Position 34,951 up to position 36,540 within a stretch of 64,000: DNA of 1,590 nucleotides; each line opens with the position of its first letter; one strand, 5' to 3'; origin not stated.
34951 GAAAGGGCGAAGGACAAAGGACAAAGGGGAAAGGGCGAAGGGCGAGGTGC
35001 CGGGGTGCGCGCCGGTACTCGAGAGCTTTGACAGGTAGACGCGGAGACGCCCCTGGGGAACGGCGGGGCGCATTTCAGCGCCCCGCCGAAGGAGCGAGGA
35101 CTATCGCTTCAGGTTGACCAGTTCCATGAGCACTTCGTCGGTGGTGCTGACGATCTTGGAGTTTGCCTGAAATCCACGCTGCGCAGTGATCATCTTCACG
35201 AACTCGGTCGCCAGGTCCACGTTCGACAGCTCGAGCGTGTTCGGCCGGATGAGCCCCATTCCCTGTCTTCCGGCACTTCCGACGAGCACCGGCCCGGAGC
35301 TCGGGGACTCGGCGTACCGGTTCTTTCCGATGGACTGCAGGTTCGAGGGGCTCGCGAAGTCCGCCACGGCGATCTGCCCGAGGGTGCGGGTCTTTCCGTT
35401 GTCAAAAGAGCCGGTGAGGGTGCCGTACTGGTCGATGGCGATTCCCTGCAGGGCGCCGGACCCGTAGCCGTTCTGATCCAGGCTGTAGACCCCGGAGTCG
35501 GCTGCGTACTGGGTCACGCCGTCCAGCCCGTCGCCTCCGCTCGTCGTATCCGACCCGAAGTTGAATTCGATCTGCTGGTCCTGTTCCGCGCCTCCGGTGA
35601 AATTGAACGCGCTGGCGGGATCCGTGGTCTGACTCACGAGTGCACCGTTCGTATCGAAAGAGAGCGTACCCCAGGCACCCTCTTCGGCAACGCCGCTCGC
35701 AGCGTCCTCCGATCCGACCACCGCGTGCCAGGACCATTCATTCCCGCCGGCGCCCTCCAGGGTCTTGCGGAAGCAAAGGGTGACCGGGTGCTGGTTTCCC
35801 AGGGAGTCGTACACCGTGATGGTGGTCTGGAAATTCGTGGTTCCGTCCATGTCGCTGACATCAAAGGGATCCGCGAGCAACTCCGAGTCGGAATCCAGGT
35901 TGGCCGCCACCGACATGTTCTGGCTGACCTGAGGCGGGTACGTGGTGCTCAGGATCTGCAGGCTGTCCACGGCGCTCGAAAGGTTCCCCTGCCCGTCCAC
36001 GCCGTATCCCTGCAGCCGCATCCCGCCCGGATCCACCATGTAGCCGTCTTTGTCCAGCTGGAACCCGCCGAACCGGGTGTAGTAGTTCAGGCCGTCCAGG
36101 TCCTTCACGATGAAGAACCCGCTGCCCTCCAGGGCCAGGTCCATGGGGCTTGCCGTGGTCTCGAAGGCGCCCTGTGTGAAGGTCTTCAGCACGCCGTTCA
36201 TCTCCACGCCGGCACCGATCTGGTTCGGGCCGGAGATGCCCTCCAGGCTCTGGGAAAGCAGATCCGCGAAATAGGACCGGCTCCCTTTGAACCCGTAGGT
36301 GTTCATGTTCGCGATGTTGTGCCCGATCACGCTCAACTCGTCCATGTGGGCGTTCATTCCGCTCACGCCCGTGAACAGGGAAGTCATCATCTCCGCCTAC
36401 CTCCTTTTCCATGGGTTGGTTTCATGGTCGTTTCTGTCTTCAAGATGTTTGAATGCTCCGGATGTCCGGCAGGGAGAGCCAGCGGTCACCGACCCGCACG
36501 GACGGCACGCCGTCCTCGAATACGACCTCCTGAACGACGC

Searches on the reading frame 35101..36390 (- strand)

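Call 90: search_protein_families(library=pfam, proteins=[window:35101-36390:-], max_evalue=0.00001)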
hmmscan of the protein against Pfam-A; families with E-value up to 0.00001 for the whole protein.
window:35101-36390:- (429 aa): 4 families
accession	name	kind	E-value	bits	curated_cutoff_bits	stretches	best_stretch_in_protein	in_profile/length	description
PF07559.19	FlgE_D2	-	1.5e-24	87.5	22.7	1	164-309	1-142/142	Flagellar basal body protein FlaE D2 domain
PF06429.18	Flg_bbr_C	-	1.5e-15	56.8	23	1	384-427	3-46/46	Flagellar basal body rod FlgEFG protein C-terminal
PF22692.1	LlgE_F_G_D1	-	7.8e-12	45.6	27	1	86-143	1-44/64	Flagellar hook protein FlgE/F/G D1 domain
PF00460.25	Flg_bb_rod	-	1.8e-07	31.4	20.7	1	7-35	3-31/31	Flagella basal body rod protein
